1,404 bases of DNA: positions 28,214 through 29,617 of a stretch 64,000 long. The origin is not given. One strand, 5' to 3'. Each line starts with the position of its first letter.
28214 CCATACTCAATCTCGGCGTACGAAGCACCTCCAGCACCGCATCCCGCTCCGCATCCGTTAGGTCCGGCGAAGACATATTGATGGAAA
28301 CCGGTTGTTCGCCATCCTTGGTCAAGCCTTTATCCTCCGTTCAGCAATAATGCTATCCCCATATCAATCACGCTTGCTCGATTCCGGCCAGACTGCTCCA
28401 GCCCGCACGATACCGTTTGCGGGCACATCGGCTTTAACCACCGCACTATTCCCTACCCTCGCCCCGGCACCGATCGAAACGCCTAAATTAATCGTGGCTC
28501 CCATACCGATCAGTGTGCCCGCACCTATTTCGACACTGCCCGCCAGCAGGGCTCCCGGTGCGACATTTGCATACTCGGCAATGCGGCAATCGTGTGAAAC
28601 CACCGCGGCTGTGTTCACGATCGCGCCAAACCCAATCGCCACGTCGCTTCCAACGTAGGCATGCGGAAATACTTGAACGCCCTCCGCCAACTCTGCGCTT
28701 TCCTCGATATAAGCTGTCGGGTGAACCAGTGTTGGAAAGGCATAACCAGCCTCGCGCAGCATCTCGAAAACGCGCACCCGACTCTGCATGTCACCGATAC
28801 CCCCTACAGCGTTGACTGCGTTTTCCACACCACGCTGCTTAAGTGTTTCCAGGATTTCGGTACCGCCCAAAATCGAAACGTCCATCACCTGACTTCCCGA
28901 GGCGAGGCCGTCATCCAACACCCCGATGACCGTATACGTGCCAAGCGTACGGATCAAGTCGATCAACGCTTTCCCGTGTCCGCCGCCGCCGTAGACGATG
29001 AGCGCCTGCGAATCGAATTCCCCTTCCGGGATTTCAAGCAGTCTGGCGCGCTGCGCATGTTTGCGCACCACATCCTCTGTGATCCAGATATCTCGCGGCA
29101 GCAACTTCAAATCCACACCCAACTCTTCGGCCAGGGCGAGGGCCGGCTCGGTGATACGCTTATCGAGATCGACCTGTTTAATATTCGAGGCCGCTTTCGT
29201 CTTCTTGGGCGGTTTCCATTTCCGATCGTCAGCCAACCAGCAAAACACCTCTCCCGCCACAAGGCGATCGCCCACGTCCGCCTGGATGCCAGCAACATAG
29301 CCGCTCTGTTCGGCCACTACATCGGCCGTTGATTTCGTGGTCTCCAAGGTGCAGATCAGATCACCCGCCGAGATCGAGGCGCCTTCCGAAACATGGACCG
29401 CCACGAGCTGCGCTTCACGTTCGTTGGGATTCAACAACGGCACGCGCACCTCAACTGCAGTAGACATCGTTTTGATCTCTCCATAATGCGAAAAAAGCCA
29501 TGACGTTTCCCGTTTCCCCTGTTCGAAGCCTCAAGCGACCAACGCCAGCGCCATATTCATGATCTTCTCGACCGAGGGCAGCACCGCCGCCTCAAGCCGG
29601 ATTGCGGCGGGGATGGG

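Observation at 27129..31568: Self-contained operon coupling a TPP-dependent 2-oxoacid E1 alpha/beta to amino-sugar synthesis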

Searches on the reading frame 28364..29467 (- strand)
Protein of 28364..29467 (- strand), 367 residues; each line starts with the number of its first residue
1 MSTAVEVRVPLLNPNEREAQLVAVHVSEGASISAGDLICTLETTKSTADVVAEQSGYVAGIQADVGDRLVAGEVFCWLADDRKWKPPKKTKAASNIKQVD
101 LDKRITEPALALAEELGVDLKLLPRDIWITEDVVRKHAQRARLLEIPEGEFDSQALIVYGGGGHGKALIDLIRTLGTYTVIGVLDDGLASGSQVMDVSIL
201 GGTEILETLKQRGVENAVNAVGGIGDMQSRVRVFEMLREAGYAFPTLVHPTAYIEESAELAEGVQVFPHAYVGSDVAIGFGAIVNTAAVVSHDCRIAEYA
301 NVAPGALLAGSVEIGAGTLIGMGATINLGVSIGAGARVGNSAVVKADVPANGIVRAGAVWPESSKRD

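Call 3: search_protein_families(library=pfam, proteins=[window:28364-29467:-], max_evalue=0.01)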
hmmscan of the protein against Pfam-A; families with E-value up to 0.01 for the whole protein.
window:28364-29467:- (367 aa): 6 families
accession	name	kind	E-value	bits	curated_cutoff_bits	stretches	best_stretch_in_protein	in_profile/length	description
PF00364.28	Biotin_lipoyl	-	2.1e-12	47.1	22.1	1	6-75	2-70/73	Biotin-requiring enzyme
PF00132.30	Hexapep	-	1.3e-11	44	27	2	312-345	2-35/36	Bacterial transferase hexapeptide (six repeats)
PF17836.7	PglD_N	-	1.7e-11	44.9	23.4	1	156-237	2-78/78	PglD N-terminal domain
PF25084.1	LbH_EIF2B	-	7.8e-06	26.3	54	1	252-348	4-97/105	EIF2B subunit epsilon LbH domain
PF14602.12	Hexapep_2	-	0.0046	17.1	27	1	312-344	2-32/34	Hexapeptide repeat of succinyl-transferase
PF13533.13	Biotin_lipoyl_2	-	0.0048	17.1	29.8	0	19-42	9-32/32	Biotin-lipoyl like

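Call 4: search_protein_families(library=ncbifam, proteins=[window:28364-29467:-], max_evalue=0.001)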
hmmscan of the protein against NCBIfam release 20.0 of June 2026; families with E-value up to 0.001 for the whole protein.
window:28364-29467:- (367 aa): 35 families (the best 25 are shown)
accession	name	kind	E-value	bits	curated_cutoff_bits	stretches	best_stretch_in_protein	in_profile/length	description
TIGR03570.1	NeuD_NnaD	subfamily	2.5e-53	180.7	160.8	1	156-354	2-196/202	NeuD/PglB/VioB family sugar acetyltransferase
NF003657.0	PRK05289.1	equivalog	1.5e-15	57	226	2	290-355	121-186/264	acyl-ACP--UDP-N-acetylglucosamine O-acyltransferase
NF002060.0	PRK00892.1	subfamily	4.9e-15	55.5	207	2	242-315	98-171/345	UDP-3-O-(3-hydroxymyristoyl)glucosamine N-acyltransferase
TIGR01852.1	lipid_A_lpxA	equivalog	6.4e-14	51.8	231.05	2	290-355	116-181/254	acyl-ACP--UDP-N-acetylglucosamine O-acyltransferase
TIGR01853.1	lipid_A_lpxD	equivalog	1.3e-12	47.3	242.5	2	247-308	94-155/325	UDP-3-O-(3-hydroxymyristoyl)glucosamine N-acyltransferase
NF004309.0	PRK05704.1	equivalog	7.1e-09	35.5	449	1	4-98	2-96/408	2-oxoglutarate dehydrogenase complex dihydrolipoyllysine-residue succinyltransferase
NF011457.0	PRK14875.1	equivalog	6.1e-08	32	307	1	5-117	4-102/372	acetoin dehydrogenase dihydrolipoyllysine-residue acetyltransferase subunit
NF010935.0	PRK14355.1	equivalog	7.3e-08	31.5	718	1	230-345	243-354/459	bifunctional UDP-N-acetylglucosamine diphosphorylase/glucosamine-1-phosphate N-acetyltransferase GlmU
NF004547.1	PRK05889.1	equivalog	9.2e-08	32.2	75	1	19-75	11-67/71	biotin/lipoyl-binding carrier protein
TIGR01348.1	PDHac_trf_long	equivalog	2.1e-07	29.9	552.1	1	5-88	156-238/587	dihydrolipoyllysine-residue acetyltransferase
TIGR01172.1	cysE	equivalog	3.5e-07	30.4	210.65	1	252-354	50-156/162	serine O-acetyltransferase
TIGR01347.1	sucB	equivalog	5.1e-07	29.2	378.65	1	5-95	1-90/404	dihydrolipoyllysine-residue succinyltransferase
TIGR01349.1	PDHac_trf_mito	equivalog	7.2e-07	28.7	445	1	7-68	2-63/437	pyruvate dehydrogenase complex dihydrolipoamide acetyltransferase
TIGR03308.1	phn_thr-fam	hypoth_equivalog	2.3e-06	27.6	201.65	1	311-355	108-152/204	phosphonate metabolim protein, transferase hexapeptide repeat family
NF008854.0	PRK11892.1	equivalog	2.8e-06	26.3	454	1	4-84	2-83/464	pyruvate dehydrogenase complex E1 component subunit beta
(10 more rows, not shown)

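Call 9: find_homologous_proteins(query=window:28364-29467:-, max_evalue=0.00001)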
Query window:28364-29467:- (367 aa): 2234 proteins with E <= 0.00001 among 8000 candidates; the best 120 are listed.
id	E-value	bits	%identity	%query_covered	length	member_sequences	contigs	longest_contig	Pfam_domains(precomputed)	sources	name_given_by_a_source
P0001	8.5e-233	790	100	100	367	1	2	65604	PF17836.8,PF00364.29,PF00132.31,PF25087.2,PF25084.2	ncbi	-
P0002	2.3e-216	736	92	100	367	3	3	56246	PF17836.8,PF00364.29,PF00132.31,PF25087.2,PF25084.2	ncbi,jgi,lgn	-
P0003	1.2e-202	691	87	100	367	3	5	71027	PF17836.8,PF00364.29,PF00132.31,PF25087.2,PF25084.2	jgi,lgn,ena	jgi:acetyltransferase EpsM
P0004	7.3e-175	599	76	99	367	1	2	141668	PF17836.8,PF00364.29,PF00132.31,PF25087.2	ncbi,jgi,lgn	-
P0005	4.5e-167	574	73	99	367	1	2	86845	PF17836.8,PF00364.29,PF00132.31,PF25087.2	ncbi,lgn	-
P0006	3.3e-166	571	73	98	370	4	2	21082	PF17836.8,PF00364.29,PF00132.31,PF25087.2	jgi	jgi:acetyltransferase EpsM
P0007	6.6e-163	560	71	99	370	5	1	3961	PF17836.8,PF00364.29,PF00132.31,PF25087.2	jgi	jgi:acetyltransferase EpsM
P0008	1.1e-138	480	90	68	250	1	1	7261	PF17836.8,PF00132.31,PF25087.2,PF25084.2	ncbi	-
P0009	4.2e-136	472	61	98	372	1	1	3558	PF17836.8,PF00364.29,PF00132.31,PF25087.2,PF25084.2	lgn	-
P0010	7.5e-134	464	59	99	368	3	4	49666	PF17836.8,PF00364.29,PF00132.31,PF25087.2,PF25997.1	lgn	-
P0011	2.4e-133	463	58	99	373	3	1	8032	PF17836.8,PF00364.29,PF00132.31,PF25087.2,PF25084.2,PF25997.1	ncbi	-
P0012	2.2e-132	460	60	98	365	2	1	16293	PF17836.8,PF00364.29,PF00132.31,PF25087.2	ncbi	-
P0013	3.0e-132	459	57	99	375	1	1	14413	PF17836.8,PF00364.29,PF00132.31,PF25087.2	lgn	-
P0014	4.4e-132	459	57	99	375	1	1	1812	PF17836.8,PF00364.29,PF00132.31,PF25087.2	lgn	-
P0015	8.7e-132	458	60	98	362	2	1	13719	PF17836.8,PF00364.29,PF00132.31,PF25087.2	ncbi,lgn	-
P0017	2.0e-131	456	58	99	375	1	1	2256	PF17836.8,PF00364.29,PF00132.31,PF25087.2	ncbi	-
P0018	6.3e-131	455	60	99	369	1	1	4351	PF17836.8,PF00364.29,PF00132.31,PF25087.2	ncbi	-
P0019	1.0e-130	454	56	99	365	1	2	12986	PF25973.1,PF17836.8,PF00364.29,PF00132.31,PF25087.2,PF25084.2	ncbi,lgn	-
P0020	2.1e-130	453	57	98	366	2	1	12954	PF17836.8,PF00364.29,PF00132.31,PF25087.2,PF25084.2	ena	-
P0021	2.5e-130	453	57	99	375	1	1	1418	PF17836.8,PF00364.29,PF00132.31,PF25087.2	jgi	-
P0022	2.8e-130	453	57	99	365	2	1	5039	PF17836.8,PF00364.29,PF00132.31,PF25087.2,PF25084.2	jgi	jgi:acetyltransferase EpsM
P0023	7.2e-130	451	59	97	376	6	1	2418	PF17836.8,PF00364.29,PF00132.31,PF25087.2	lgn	-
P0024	9.7e-130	451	58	98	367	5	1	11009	PF17836.8,PF00364.29,PF00132.31,PF25087.2,PF25084.2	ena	-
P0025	2.5e-129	449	58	99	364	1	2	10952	PF17836.8,PF00364.29,PF00132.31,PF25087.2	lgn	-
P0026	4.2e-129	449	56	99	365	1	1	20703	PF17836.8,PF00364.29,PF00132.31,PF25087.2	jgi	jgi:sugar O-acyltransferase (sialic acid O-acetyltransferase NeuD family)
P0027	4.5e-129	449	58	99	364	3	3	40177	PF25973.1,PF17836.8,PF00364.29,PF00132.31,PF25087.2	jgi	jgi:acetyltransferase EpsM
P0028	4.5e-129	449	58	99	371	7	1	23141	PF17836.8,PF00364.29,PF00132.31,PF25087.2,PF25084.2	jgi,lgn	jgi:acetyltransferase EpsM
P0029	5.0e-129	448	56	99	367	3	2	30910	PF17836.8,PF00364.29,PF00132.31,PF25087.2,PF25084.2,PF25997.1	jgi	jgi:acetyltransferase EpsM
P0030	5.2e-129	448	58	98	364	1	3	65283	PF17836.8,PF00364.29,PF00132.31,PF25087.2,PF25084.2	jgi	jgi:sugar O-acyltransferase (sialic acid O-acetyltransferase NeuD family)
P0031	6.4e-129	448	58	99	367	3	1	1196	PF17836.8,PF00364.29,PF00132.31,PF25087.2,PF25084.2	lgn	-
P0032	7.9e-129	448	56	99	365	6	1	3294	PF17836.8,PF00364.29,PF00132.31,PF25087.2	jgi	jgi:acetyltransferase EpsM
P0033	9.4e-129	448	57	98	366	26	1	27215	PF17836.8,PF00364.29,PF00132.31,PF25087.2,PF25084.2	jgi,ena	-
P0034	1.4e-128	447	56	99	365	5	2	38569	PF17836.8,PF00364.29,PF00132.31,PF25087.2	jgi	jgi:acetyltransferase EpsM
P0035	2.0e-128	446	58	99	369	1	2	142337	PF17836.8,PF00364.29,PF00132.31,PF25087.2,PF25917.1,PF25084.2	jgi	jgi:acetyltransferase EpsM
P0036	2.9e-128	446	57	99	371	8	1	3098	PF17836.8,PF00364.29,PF00132.31,PF25087.2,PF25084.2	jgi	jgi:acetyltransferase EpsM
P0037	5.0e-128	445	56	99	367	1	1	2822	PF17836.8,PF00364.29,PF00132.31,PF25087.2,PF25084.2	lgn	-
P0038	5.3e-128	445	58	97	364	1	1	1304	PF17836.8,PF00364.29,PF00132.31,PF25087.2,PF25917.1,PF25997.1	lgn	-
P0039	6.2e-128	445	54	99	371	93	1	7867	PF17836.8,PF00364.29,PF00132.31,PF25087.2,PF25084.2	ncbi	-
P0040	6.9e-128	445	57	99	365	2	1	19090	PF25973.1,PF17836.8,PF00364.29,PF00132.31,PF25087.2,PF25084.2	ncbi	-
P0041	8.2e-128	444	56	99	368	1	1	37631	PF17836.8,PF00364.29,PF00132.31,PF25087.2,PF25997.1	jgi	jgi:sugar O-acyltransferase (sialic acid O-acetyltransferase NeuD family)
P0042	8.2e-128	444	57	99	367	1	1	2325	PF17836.8,PF00364.29,PF00132.31,PF25087.2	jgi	jgi:acetyltransferase EpsM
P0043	8.5e-128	444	56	99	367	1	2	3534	PF17836.8,PF00364.29,PF00132.31,PF25087.2,PF25917.1,PF25084.2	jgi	jgi:sugar O-acyltransferase (sialic acid O-acetyltransferase NeuD family)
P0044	8.6e-128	444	57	99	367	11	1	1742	PF17836.8,PF00364.29,PF00132.31,PF25087.2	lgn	-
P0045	8.7e-128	444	57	100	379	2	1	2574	PF17836.8,PF00364.29,PF00132.31,PF25087.2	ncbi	-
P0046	9.2e-128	444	58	99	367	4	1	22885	PF17836.8,PF00364.29,PF00132.31,PF25087.2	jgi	jgi:acetyltransferase EpsM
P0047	9.5e-128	444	56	98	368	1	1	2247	PF17836.8,PF00364.29,PF00132.31,PF25087.2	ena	-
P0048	1.0e-127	444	57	98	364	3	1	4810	PF17836.8,PF00364.29,PF00132.31,PF25087.2,PF25084.2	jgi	jgi:sugar O-acyltransferase (sialic acid O-acetyltransferase NeuD family)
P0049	1.6e-127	444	58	98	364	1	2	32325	PF17836.8,PF00364.29,PF00132.31,PF25087.2,PF25084.2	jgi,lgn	jgi:acetyltransferase EpsM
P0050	2.3e-127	443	56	100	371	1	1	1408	PF17836.8,PF00364.29,PF00132.31,PF25087.2,PF25084.2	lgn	-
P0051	2.3e-127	443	56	97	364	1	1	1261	PF17836.8,PF00364.29,PF00132.31,PF25087.2,PF25084.2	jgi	jgi:acetyltransferase EpsM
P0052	3.7e-127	442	57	99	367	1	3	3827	PF17836.8,PF00364.29,PF00132.31,PF25087.2,PF25917.1,PF25084.2,PF25997.1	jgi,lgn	jgi:sugar O-acyltransferase (sialic acid O-acetyltransferase NeuD family)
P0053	3.8e-127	442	58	98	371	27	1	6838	PF17836.8,PF00364.29,PF00132.31,PF25087.2,PF25084.2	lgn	-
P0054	4.5e-127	442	56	97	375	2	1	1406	PF17836.8,PF00364.29,PF00132.31,PF25087.2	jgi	-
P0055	4.7e-127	442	57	99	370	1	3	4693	PF17836.8,PF00364.29,PF00132.31,PF25087.2,PF25084.2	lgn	-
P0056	5.1e-127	442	55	99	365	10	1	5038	PF25973.1,PF17836.8,PF00364.29,PF00132.31,PF25087.2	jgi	jgi:acetyltransferase EpsM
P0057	5.3e-127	442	56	98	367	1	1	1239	PF17836.8,PF00364.29,PF00132.31,PF25087.2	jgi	jgi:sugar O-acyltransferase (sialic acid O-acetyltransferase NeuD family)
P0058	6.3e-127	442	58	99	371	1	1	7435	PF17836.8,PF00364.29,PF00132.31,PF25087.2,PF25084.2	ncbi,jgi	-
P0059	7.6e-127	441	56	98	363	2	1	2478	PF17836.8,PF00364.29,PF00132.31,PF25087.2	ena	-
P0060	9.7e-127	441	58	98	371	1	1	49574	PF17836.8,PF00364.29,PF00132.31,PF25087.2,PF25917.1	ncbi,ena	-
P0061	1.1e-126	441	54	98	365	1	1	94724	PF25973.1,PF17836.8,PF00364.29,PF00132.31,PF25087.2,PF25084.2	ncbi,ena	-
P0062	1.3e-126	441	57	99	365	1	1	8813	PF25973.1,PF17836.8,PF00364.29,PF00132.31,PF25087.2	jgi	jgi:acetyltransferase EpsM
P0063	1.4e-126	440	57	99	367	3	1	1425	PF17836.8,PF00364.29,PF00132.31,PF25087.2,PF25084.2,PF25997.1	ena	-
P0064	2.5e-126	440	56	99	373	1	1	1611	PF17836.8,PF00364.29,PF00132.31,PF25087.2,PF25084.2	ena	-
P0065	2.8e-126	439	55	99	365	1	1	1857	PF25973.1,PF17836.8,PF00364.29,PF00132.31,PF25087.2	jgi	jgi:sugar O-acyltransferase (sialic acid O-acetyltransferase NeuD family)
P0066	2.8e-126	439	56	99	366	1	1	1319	PF17836.8,PF00364.29,PF00132.31,PF25087.2,PF25084.2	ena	-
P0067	2.9e-126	439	56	98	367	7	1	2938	PF17836.8,PF00364.29,PF00132.31,PF25087.2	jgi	-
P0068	3.0e-126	439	56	99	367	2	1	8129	PF25973.1,PF17836.8,PF00364.29,PF00132.31,PF25087.2,PF25917.1,PF25997.1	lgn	-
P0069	3.2e-126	439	57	98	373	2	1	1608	PF17836.8,PF00364.29,PF00132.31,PF25087.2,PF25917.1,PF25084.2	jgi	jgi:sugar O-acyltransferase (sialic acid O-acetyltransferase NeuD family)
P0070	4.0e-126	439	57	97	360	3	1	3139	PF17836.8,PF00364.29,PF00132.31,PF25087.2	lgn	-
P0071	4.2e-126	439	55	99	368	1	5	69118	PF17836.8,PF00364.29,PF00132.31,PF25087.2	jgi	jgi:acetyltransferase EpsM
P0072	5.3e-126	439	58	98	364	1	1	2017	PF17836.8,PF00364.29,PF00132.31,PF25087.2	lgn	-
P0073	5.9e-126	438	57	98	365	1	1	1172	PF17836.8,PF00364.29,PF00132.31,PF25087.2,PF25917.1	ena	-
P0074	6.0e-126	438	57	100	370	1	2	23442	PF17836.8,PF00364.29,PF00132.31,PF25087.2,PF25084.2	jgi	jgi:acetyltransferase EpsM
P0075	6.1e-126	438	54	99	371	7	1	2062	PF17836.8,PF00364.29,PF00132.31,PF25087.2,PF25084.2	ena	-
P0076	9.6e-126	438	55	99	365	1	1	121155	PF17836.8,PF00364.29,PF00132.31,PF25087.2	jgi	jgi:acetyltransferase EpsM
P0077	1.1e-125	437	57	95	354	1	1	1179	PF17836.8,PF00364.29,PF00132.31,PF25087.2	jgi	jgi:sugar O-acyltransferase (sialic acid O-acetyltransferase NeuD family)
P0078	1.2e-125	437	56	98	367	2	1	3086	PF17836.8,PF00364.29,PF00132.31,PF25087.2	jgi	jgi:acetyltransferase EpsM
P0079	1.3e-125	437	55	98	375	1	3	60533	PF17836.8,PF00364.29,PF00132.31,PF25087.2,PF25084.2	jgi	jgi:sugar O-acyltransferase (sialic acid O-acetyltransferase NeuD family)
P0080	1.7e-125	437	55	99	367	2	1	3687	PF17836.8,PF00364.29,PF00132.31,PF25087.2,PF25084.2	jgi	jgi:sugar O-acyltransferase (sialic acid O-acetyltransferase NeuD family)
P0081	2.1e-125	437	57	99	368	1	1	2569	PF17836.8,PF00364.29,PF00132.31,PF25087.2,PF25084.2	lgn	-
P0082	3.0e-125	436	56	99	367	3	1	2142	PF17836.8,PF00364.29,PF00132.31,PF25087.2,PF25084.2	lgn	-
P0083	4.0e-125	436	55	97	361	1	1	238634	PF17836.8,PF00364.29,PF00132.31,PF25087.2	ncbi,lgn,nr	ncbi:MAG: NeuD/PglB/VioB family sugar acetyltransferase [Anaerolineales bacterium]|nr:NeuD/PglB/VioB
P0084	4.0e-125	436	56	99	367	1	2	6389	PF17836.8,PF00364.29,PF00132.31,PF25087.2,PF25997.1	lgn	-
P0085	6.1e-125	435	53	99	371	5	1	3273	PF17836.8,PF00364.29,PF00132.31,PF25087.2,PF25084.2,PF25997.1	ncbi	-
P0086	6.6e-125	435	56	99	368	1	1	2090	PF17836.8,PF00364.29,PF00132.31,PF25087.2,PF25084.2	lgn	-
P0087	8.4e-125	435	55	99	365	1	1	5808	PF25973.1,PF17836.8,PF00364.29,PF00132.31,PF25087.2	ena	-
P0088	8.5e-125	435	56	99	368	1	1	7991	PF17836.8,PF00364.29,PF00132.31,PF25087.2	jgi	jgi:acetyltransferase EpsM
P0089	8.8e-125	435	57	99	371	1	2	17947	PF17836.8,PF00364.29,PF00132.31,PF25087.2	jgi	jgi:acetyltransferase EpsM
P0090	9.8e-125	434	55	97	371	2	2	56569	PF17836.8,PF00364.29,PF00132.31,PF25087.2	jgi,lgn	jgi:sugar O-acyltransferase (sialic acid O-acetyltransferase NeuD family)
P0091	9.8e-125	434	55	99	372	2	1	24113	PF25973.1,PF17836.8,PF00364.29,PF00132.31,PF25087.2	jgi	jgi:acetyltransferase EpsM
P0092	1.4e-124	434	58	97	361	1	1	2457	PF17836.8,PF00364.29,PF00132.31,PF25087.2,PF25917.1,PF25084.2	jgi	jgi:sugar O-acyltransferase (sialic acid O-acetyltransferase NeuD family)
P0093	1.5e-124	434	58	99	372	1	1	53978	PF17836.8,PF00364.29,PF00132.31,PF25087.2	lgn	-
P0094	1.5e-124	434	53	99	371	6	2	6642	PF17836.8,PF00364.29,PF00132.31,PF25087.2,PF25084.2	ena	-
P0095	1.5e-124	434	53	99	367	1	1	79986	PF17836.8,PF00364.29,PF00132.31,PF25087.2,PF25917.1,PF25084.2,PF25997.1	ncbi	-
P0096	1.8e-124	433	55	99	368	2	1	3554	PF17836.8,PF00364.29,PF00132.31,PF25087.2,PF25084.2,PF25997.1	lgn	-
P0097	1.9e-124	433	56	97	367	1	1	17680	PF17836.8,PF00364.29,PF00132.31,PF25917.1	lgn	-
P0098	2.3e-124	433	53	99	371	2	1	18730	PF17836.8,PF00364.29,PF00132.31,PF25087.2,PF25084.2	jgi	jgi:acetyltransferase EpsM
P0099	2.3e-124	433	56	97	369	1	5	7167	PF17836.8,PF00364.29,PF00132.31,PF25087.2,PF25084.2,PF25997.1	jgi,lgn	jgi:sugar O-acyltransferase (sialic acid O-acetyltransferase NeuD family)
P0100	2.5e-124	433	58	100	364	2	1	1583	PF17836.8,PF00364.29,PF00132.31,PF25087.2,PF25919.1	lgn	-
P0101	2.9e-124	433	58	98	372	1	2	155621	PF17836.8,PF00364.29,PF00132.31,PF25087.2,PF25084.2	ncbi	-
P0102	3.9e-124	432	53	99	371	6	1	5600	PF17836.8,PF00364.29,PF00132.31,PF25087.2,PF25084.2,PF25997.1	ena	-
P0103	4.0e-124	432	56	98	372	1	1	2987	PF17836.8,PF00364.29,PF00132.31,PF25087.2,PF25917.1,PF25997.1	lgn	-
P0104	4.4e-124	432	54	99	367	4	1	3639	PF17836.8,PF00364.29,PF00132.31,PF25087.2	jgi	jgi:acetyltransferase EpsM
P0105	4.7e-124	432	55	99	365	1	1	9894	PF17836.8,PF00364.29,PF00132.31,PF25087.2,PF25917.1,PF25084.2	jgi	jgi:sugar O-acyltransferase (sialic acid O-acetyltransferase NeuD family)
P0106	5.1e-124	432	55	99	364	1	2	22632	PF17836.8,PF00364.29,PF00132.31,PF25087.2,PF25919.1,PF25917.1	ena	-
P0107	6.7e-124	432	55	98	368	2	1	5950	PF17836.8,PF00364.29,PF00132.31,PF25087.2,PF25917.1,PF25084.2,PF25997.1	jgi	-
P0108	6.8e-124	432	54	98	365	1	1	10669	PF25973.1,PF17836.8,PF00364.29,PF00132.31,PF25087.2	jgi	jgi:acetyltransferase EpsM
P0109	7.6e-124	431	56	99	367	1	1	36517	PF17836.8,PF00364.29,PF00132.31,PF25087.2,PF25084.2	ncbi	-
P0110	8.2e-124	431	57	99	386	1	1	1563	PF17836.8,PF00364.29,PF00132.31,PF25087.2,PF25084.2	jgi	jgi:acetyltransferase EpsM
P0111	8.6e-124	431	56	99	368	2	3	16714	PF17836.8,PF00364.29,PF00132.31,PF25087.2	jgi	jgi:acetyltransferase EpsM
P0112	1.0e-123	431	57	99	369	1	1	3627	PF17836.8,PF00364.29,PF00132.31,PF25087.2,PF25084.2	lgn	-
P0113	1.0e-123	431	55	97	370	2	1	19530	PF17836.8,PF00364.29,PF00132.31,PF25087.2,PF25917.1,PF25997.1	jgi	jgi:sugar O-acyltransferase (sialic acid O-acetyltransferase NeuD family)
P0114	1.0e-123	431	57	98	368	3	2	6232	PF17836.8,PF00364.29,PF00132.31,PF25087.2,PF25917.1,PF25084.2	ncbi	-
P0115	1.2e-123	431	55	99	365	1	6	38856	PF17836.8,PF00364.29,PF00132.31,PF25087.2,PF25917.1,PF25084.2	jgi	jgi:acetyltransferase EpsM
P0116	1.2e-123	431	57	99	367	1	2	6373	PF17836.8,PF00364.29,PF00132.31,PF25087.2,PF25084.2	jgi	jgi:acetyltransferase EpsM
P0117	1.5e-123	430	53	98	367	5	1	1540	PF17836.8,PF00364.29,PF00132.31,PF25087.2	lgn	-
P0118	1.8e-123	430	54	98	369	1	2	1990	PF17836.8,PF00364.29,PF00132.31,PF25087.2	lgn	-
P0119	1.8e-123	430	54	98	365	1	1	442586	PF17836.8,PF00364.29,PF00132.31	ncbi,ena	-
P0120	1.8e-123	430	55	98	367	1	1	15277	PF17836.8,PF00364.29,PF00132.31,PF25087.2,PF25917.1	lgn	-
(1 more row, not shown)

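Call 12: find_related_loci(query=window:28364-29467:-, collection=genome_contigs, flank=8000)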
Query window:28364-29467:- (367 aa) in genome_contigs; peptide patterns used: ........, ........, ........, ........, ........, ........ (x = any residue, [..] = any of these).
128 stretches matched a pattern; 52 encode a relative of the query (tblastn E <= 1e-3); 51 distinct loci.
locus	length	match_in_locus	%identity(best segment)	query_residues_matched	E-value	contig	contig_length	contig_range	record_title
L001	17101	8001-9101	92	1-367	0e+0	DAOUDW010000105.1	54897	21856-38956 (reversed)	MAG TPA_asm: Anaerolineales bacterium isolate N14_70 732511, whole genome shotgun sequence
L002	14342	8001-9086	76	1-362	9e-179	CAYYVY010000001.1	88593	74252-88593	MAG TPA_asm: uncultured Anaerolineaceae bacterium isolate SRP214966_co2_133 genome assembly, contig: NODE_182_length_885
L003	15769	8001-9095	73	1-365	1e-174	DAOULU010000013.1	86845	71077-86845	MAG TPA_asm: Anaerolineales bacterium isolate W31_54 k127_24410, whole genome shotgun sequence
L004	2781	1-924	69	58-365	4e-142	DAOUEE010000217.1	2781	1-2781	MAG TPA_asm: Anaerolineales bacterium isolate N4_180 k133_1255819, whole genome shotgun sequence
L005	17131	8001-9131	56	1-366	1e-129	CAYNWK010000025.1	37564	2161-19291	MAG TPA_asm: uncultured Anaerolineaceae bacterium isolate SRP214966_co2_130 genome assembly, contig: NODE_1199_length_37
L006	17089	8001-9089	55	7-361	2e-127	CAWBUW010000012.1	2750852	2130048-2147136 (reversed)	MAG: uncultured Chloroflexia bacterium isolate MFD03899.bin.1.41 genome assembly, contig: contig_6931, whole genome shot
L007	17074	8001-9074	58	7-361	3e-127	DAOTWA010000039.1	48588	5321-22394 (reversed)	MAG TPA_asm: Anaerolineaceae bacterium isolate H111_98 k127_1537412, whole genome shotgun sequence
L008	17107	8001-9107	53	2-361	5e-126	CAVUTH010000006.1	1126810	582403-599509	MAG: uncultured Chloroflexia bacterium isolate MFD03899.bin.2.126 genome assembly, contig: contig_29092, whole genome sh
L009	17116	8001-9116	51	5-366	1e-125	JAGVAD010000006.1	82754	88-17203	MAG: Anaerolineales bacterium isolate DeMMO6_43 c_000000062508, whole genome shotgun sequence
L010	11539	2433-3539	54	1-367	3e-125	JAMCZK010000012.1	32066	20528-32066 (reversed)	MAG: Chloroflexota bacterium isolate FK_Sedi_B_Bin.31 NODE_4161_length_32066_cov_3.31588, whole genome shotgun sequence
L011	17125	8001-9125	51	2-366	3e-123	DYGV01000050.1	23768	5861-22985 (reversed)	MAG TPA_asm: Anaerolinea thermophila isolate BE2012_54_8 Afr_mines_BE2012_1059_length_23768_cov_3_174546, whole genome s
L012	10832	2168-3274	53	2-361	4e-123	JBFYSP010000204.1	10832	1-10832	MAG: Anaerolineae bacterium isolate PPR_0243 PPR_0243_bin.14.fa_k121_3157187, whole genome shotgun sequence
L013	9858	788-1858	54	9-362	4e-122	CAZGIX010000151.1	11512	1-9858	MAG TPA_asm: uncultured Anaerolineaceae bacterium isolate binchicken_co259_18 genome assembly, contig: NODE_4016_length_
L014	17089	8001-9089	52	7-361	2e-121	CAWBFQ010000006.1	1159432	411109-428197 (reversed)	MAG: uncultured Chloroflexia bacterium isolate MFD04716.bin.2.296 genome assembly, contig: contig_26596, whole genome sh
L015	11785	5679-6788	51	2-366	9e-120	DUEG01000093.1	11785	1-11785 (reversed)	MAG TPA_asm: Anaerolineae bacterium isolate G519 Contig93, whole genome shotgun sequence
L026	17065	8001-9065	50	5-361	1e-109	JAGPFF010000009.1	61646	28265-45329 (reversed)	MAG: Anaerolineaceae bacterium isolate Gw_SlDig_bin_154 Gw_SlDig_616_length_61646_cov_5.803248, whole genome shotgun seq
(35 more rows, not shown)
